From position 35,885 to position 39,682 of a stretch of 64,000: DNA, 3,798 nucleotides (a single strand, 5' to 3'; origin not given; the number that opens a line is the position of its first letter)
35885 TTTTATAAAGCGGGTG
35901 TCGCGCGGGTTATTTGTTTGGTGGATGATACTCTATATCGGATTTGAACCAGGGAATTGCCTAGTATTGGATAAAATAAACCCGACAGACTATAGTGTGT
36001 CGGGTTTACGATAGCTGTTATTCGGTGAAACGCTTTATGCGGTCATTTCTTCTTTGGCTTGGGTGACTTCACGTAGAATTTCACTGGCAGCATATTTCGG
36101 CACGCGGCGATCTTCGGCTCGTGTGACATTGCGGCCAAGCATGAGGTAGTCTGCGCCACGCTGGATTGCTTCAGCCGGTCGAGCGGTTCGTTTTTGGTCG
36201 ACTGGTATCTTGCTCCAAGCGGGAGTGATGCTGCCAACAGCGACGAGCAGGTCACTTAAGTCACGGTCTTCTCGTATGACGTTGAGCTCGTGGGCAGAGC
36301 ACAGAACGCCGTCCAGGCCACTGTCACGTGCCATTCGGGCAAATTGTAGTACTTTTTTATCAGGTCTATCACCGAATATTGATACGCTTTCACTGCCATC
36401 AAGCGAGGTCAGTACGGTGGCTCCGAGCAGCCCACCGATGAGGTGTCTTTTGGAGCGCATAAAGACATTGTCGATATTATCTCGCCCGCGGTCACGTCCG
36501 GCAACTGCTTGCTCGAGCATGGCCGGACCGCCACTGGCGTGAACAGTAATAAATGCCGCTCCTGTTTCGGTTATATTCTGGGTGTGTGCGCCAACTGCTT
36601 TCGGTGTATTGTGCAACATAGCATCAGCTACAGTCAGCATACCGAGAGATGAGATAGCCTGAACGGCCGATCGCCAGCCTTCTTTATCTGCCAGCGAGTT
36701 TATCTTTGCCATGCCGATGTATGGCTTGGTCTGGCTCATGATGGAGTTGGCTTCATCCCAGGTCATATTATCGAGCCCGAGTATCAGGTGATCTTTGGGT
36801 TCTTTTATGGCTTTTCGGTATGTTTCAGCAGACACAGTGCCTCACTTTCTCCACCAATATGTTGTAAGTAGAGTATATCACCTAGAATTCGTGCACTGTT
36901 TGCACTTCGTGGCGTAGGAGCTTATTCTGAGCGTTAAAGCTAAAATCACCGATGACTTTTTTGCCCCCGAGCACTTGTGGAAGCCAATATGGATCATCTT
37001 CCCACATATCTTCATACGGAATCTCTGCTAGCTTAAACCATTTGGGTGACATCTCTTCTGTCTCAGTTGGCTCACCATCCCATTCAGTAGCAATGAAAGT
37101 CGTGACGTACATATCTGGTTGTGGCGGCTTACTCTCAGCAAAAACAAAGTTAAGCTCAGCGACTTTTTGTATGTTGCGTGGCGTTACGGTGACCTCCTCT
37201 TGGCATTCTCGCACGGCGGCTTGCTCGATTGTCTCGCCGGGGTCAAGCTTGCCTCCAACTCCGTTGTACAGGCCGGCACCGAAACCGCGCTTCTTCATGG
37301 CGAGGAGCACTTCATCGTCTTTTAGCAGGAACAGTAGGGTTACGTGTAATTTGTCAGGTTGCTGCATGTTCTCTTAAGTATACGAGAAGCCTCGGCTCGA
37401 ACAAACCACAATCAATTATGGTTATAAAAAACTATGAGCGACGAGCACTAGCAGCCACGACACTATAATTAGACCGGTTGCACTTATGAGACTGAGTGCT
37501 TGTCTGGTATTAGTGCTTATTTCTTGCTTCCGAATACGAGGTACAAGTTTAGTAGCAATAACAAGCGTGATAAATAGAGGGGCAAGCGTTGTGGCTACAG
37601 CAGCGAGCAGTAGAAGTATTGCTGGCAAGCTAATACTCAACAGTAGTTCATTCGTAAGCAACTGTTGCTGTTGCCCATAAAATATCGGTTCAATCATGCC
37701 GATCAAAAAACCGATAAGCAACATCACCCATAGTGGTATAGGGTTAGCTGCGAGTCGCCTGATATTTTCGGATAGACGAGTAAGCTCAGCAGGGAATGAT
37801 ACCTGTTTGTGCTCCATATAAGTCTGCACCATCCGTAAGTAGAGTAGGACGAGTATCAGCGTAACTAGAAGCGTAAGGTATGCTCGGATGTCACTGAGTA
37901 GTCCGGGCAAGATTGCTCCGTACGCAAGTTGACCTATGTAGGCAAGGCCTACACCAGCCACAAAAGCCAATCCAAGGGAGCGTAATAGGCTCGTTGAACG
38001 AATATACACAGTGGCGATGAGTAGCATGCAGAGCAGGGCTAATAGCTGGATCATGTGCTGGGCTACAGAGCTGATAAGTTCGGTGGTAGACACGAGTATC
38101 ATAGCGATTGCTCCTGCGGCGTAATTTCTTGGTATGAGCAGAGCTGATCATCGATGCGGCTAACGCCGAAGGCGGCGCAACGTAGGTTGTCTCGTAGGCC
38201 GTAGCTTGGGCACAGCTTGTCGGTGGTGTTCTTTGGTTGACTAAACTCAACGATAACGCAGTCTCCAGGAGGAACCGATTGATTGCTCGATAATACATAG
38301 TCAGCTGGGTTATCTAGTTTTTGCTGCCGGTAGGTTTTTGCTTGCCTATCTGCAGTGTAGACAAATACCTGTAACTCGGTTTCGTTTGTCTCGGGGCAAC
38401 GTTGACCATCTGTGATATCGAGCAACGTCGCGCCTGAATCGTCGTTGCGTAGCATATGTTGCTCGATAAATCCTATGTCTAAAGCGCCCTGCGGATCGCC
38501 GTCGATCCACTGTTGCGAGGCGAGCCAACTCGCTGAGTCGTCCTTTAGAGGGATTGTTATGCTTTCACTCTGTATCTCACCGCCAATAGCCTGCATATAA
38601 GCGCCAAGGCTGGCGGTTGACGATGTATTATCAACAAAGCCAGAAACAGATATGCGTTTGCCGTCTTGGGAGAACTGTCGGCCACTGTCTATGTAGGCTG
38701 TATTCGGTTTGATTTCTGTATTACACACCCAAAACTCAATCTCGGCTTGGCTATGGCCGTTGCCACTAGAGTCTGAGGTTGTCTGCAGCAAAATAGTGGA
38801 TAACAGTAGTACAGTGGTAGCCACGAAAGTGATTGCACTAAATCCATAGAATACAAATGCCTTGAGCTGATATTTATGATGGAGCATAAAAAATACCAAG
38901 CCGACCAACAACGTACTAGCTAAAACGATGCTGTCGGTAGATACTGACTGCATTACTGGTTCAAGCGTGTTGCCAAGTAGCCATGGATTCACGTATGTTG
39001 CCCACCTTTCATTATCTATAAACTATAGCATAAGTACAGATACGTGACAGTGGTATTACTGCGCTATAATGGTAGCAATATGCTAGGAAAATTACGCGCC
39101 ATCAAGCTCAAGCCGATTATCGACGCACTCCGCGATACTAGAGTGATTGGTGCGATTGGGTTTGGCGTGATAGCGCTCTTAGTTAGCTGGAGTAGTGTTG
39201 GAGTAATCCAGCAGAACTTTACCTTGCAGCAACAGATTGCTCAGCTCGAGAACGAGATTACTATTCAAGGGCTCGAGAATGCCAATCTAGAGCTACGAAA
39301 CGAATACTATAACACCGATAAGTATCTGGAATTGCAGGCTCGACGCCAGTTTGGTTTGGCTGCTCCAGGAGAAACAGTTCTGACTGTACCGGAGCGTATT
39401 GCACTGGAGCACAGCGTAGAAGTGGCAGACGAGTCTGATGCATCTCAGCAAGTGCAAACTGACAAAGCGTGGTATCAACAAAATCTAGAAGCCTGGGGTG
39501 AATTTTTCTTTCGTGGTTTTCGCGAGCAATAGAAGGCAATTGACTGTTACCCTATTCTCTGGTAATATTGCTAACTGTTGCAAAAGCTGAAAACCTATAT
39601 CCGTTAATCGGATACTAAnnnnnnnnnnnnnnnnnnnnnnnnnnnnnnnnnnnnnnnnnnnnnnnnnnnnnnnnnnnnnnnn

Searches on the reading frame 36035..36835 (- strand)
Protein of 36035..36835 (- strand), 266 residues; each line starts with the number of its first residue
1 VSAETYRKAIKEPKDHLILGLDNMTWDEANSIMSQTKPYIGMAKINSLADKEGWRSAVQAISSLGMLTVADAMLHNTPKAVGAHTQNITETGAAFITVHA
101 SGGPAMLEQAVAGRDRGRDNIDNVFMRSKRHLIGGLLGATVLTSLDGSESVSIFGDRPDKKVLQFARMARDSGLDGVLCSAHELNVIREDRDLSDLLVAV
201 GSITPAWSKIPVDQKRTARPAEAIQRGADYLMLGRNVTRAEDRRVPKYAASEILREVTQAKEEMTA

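Call 71: search_protein_families(library=pfam, proteins=[window:36035-36835:-], max_evalue=0.001)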
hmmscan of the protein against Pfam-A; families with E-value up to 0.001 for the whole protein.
window:36035-36835:- (266 aa): 1 family
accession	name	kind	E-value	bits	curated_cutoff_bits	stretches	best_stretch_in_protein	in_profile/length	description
PF00215.30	OMPdecase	-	5.2e-25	89.1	27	1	16-244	2-215/221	Orotidine 5'-phosphate decarboxylase / HUMPS family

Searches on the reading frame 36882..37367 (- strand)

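Call 71: search_protein_families(library=pfam, proteins=[window:36882-37367:-], max_evalue=0.001)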
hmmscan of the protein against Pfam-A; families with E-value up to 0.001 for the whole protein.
window:36882-37367:- (161 aa): 1 family
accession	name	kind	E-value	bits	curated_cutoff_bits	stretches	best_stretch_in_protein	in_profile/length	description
PF00293.34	NUDIX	-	3e-19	69.8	21.1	1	10-131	7-133/134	NUDIX domain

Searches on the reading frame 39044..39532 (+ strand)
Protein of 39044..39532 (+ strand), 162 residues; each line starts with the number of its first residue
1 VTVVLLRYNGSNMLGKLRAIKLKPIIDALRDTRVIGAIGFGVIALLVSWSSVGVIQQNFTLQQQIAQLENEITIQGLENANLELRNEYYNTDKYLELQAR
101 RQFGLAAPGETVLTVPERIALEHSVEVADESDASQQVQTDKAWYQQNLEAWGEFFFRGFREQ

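Call 71: search_protein_families(library=pfam, proteins=[window:39044-39532:+], max_evalue=0.001)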
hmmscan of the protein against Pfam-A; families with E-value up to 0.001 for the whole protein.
window:39044-39532:+ (162 aa): 1 family
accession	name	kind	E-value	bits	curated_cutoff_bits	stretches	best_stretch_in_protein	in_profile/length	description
PF04977.20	DivIC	-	1e-12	48.1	28.9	1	42-117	3-79/80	Septum formation initiator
